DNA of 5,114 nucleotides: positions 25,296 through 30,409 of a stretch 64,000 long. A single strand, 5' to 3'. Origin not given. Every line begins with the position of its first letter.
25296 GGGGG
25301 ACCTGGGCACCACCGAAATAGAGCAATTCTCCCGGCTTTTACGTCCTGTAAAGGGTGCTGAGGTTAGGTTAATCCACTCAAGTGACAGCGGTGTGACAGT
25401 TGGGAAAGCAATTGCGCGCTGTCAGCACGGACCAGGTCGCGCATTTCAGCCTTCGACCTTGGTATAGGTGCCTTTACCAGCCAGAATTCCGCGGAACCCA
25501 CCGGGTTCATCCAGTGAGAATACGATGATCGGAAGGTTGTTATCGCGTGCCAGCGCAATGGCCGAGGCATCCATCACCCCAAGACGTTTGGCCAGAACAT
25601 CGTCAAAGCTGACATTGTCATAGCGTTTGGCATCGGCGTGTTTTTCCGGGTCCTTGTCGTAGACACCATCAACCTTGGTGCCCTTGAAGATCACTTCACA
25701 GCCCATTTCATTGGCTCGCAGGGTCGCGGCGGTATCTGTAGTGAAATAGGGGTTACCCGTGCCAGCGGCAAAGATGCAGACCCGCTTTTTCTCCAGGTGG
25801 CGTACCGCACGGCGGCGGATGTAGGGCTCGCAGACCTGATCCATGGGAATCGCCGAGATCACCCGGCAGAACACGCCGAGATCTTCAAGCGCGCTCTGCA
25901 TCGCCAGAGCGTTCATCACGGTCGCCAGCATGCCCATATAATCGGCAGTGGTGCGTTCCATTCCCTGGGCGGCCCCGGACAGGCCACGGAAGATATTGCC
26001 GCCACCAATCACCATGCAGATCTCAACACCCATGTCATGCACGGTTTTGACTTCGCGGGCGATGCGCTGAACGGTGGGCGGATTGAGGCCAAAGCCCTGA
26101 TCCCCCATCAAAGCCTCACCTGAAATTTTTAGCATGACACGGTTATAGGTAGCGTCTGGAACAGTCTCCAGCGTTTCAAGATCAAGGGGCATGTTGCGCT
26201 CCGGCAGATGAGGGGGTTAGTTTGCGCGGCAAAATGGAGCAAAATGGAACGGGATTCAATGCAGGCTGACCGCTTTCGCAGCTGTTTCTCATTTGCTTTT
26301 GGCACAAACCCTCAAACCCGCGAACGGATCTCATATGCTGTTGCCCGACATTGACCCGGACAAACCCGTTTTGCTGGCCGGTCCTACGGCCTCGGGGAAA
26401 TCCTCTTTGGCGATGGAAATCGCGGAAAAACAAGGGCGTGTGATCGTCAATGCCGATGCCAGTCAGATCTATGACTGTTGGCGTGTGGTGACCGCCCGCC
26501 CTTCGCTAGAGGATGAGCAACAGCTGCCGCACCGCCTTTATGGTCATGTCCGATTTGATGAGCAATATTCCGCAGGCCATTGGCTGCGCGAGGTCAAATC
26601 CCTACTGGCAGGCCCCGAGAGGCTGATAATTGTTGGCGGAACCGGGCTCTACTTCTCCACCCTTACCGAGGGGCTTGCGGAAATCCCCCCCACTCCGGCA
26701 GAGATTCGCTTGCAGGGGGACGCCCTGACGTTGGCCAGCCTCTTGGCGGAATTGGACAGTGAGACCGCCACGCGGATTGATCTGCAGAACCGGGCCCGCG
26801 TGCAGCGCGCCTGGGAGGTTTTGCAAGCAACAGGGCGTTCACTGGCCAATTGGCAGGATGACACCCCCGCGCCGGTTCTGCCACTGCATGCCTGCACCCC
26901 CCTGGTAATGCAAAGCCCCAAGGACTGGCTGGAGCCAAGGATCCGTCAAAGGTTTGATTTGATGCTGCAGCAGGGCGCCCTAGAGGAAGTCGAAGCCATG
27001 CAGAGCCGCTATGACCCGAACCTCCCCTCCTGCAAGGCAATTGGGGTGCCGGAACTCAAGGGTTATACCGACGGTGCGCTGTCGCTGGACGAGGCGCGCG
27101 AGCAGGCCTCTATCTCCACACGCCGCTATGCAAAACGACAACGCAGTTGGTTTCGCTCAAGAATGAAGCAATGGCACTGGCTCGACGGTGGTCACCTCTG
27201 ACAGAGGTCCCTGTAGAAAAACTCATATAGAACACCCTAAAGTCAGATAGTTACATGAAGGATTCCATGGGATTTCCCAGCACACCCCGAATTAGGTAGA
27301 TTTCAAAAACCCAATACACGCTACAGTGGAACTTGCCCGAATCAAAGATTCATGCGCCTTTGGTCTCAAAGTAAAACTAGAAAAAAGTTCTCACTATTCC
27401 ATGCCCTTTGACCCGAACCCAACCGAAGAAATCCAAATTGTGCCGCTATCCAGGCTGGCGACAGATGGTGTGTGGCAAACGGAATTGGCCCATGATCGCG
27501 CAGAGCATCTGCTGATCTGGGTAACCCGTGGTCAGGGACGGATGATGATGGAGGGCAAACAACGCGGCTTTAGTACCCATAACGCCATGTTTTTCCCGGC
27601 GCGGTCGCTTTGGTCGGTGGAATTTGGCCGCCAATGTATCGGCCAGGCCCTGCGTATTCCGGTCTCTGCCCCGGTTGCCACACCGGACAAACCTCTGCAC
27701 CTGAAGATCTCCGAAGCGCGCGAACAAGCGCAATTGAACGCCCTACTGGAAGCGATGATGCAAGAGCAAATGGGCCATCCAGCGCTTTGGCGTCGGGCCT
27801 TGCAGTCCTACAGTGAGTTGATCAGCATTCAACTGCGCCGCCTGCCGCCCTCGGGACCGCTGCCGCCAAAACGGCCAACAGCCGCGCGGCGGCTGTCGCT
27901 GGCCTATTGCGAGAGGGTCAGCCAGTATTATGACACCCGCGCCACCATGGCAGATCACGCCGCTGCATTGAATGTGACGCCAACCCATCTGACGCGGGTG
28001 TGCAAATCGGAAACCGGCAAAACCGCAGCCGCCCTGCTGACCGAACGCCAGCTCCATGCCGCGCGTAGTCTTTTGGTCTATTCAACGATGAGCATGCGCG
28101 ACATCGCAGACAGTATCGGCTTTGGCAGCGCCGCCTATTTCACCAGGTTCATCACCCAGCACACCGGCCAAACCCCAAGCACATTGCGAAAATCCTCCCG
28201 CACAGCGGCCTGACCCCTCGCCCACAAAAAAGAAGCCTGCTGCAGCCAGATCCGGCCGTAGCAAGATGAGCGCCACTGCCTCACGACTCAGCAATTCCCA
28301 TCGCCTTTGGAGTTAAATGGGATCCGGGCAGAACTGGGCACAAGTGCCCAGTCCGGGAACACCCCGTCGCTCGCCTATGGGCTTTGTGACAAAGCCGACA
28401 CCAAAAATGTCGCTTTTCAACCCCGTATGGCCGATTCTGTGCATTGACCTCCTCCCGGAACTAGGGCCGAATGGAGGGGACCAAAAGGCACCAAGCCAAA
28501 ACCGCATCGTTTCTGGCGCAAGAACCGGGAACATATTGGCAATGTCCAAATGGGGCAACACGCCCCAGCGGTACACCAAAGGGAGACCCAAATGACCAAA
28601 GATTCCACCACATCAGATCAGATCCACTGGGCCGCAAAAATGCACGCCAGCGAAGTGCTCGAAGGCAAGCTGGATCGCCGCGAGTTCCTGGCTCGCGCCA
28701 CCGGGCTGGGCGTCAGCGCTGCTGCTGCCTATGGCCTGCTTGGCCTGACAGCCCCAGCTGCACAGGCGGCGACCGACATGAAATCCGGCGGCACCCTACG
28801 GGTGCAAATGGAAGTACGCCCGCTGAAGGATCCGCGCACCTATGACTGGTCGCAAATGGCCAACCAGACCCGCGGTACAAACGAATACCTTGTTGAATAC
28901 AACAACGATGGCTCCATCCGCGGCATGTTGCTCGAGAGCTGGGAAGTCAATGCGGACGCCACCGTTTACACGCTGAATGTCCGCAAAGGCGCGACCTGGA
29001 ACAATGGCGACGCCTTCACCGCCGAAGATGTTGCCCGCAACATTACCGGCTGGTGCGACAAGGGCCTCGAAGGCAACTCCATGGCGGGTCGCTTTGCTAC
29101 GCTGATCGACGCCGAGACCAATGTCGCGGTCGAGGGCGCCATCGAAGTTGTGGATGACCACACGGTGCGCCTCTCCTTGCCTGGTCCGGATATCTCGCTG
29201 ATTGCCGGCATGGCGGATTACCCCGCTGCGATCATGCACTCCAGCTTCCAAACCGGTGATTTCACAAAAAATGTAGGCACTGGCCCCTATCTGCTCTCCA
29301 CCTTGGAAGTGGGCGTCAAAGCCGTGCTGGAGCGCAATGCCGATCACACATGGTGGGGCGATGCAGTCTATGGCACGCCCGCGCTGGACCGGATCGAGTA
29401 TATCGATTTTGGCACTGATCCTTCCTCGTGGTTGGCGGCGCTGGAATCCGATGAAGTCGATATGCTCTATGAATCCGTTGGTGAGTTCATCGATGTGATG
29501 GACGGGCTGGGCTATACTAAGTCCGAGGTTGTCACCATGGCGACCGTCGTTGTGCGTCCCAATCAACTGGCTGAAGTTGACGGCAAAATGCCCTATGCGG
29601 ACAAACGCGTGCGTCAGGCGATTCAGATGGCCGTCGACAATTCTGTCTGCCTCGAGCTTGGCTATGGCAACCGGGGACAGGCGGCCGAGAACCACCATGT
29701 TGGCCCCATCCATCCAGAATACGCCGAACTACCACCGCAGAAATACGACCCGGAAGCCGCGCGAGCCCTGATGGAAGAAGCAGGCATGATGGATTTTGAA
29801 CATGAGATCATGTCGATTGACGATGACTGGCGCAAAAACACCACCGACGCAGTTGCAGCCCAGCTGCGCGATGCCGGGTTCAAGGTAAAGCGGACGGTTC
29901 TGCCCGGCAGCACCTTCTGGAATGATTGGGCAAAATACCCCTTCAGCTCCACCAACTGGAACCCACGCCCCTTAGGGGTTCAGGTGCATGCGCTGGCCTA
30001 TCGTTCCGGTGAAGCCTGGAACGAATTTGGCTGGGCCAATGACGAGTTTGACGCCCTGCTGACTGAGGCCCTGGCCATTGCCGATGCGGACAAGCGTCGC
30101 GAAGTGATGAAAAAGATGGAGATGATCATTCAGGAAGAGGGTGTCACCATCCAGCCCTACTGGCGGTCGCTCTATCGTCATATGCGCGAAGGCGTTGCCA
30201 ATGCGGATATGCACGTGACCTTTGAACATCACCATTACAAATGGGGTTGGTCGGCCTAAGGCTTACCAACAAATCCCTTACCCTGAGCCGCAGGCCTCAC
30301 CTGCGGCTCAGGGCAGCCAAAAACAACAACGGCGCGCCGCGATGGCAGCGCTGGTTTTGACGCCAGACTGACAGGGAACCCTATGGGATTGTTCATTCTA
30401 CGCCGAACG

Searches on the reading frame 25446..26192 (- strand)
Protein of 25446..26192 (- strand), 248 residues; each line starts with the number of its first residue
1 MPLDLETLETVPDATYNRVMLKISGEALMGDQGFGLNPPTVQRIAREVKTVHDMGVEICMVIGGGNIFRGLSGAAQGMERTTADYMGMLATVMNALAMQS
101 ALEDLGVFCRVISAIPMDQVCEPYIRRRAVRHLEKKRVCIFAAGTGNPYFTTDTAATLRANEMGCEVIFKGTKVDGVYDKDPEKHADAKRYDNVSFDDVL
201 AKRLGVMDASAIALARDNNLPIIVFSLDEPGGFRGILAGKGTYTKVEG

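Call 34: search_protein_families(library=pfam, proteins=[window:25446-26192:-])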
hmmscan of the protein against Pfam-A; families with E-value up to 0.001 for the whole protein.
window:25446-26192:- (248 aa): 1 family
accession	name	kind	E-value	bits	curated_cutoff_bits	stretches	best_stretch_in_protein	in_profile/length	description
PF00696.33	AA_kinase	-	5.3e-32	111.9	24.9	1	18-226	2-234/234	Amino acid kinase family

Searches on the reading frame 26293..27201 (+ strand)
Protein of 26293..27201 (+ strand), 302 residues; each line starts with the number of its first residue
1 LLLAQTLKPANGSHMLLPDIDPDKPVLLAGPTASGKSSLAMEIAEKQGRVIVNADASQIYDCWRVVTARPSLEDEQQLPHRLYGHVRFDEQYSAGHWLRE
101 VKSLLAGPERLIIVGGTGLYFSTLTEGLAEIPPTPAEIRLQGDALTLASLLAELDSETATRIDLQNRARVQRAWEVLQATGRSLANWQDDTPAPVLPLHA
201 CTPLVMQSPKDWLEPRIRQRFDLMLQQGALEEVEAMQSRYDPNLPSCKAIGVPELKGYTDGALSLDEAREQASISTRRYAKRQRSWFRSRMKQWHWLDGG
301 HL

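Call 34: search_protein_families(library=pfam, proteins=[window:26293-27201:+])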
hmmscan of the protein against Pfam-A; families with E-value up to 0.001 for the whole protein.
window:26293-27201:+ (302 aa): 3 families
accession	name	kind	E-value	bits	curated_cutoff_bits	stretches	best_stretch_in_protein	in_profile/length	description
PF01715.23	IPPT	-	3.8e-62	210.6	23.6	1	58-289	1-242/243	IPP transferase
PF13671.12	AAA_33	-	0.00015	22.5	27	1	26-85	2-58/143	AAA domain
PF01745.22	IPT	-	0.00028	20.8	20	1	27-83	5-60/233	Isopentenyl transferase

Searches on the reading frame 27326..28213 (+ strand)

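Call 34: search_protein_families(library=pfam, proteins=[window:27326-28213:+])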
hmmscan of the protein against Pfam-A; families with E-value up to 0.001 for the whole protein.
window:27326-28213:+ (295 aa): 2 families
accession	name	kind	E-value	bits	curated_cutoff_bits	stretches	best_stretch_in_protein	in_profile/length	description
PF12833.13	HTH_18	-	3.7e-21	75.7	33.6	1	212-289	2-79/80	Helix-turn-helix domain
PF00165.29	HTH_AraC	-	8.2e-10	39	26.6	1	255-288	9-41/42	Bacterial regulatory helix-turn-helix proteins, AraC family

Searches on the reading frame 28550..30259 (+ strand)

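Call 34: search_protein_families(library=pfam, proteins=[window:28550-30259:+])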
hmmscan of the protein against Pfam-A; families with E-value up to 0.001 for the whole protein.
window:28550-30259:+ (569 aa): 1 family
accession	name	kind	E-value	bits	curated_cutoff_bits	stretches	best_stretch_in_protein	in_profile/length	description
PF00496.27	SBP_bac_5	-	3.4e-59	201.2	32.4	1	124-474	3-350/368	Bacterial extracellular solute-binding proteins, family 5 Middle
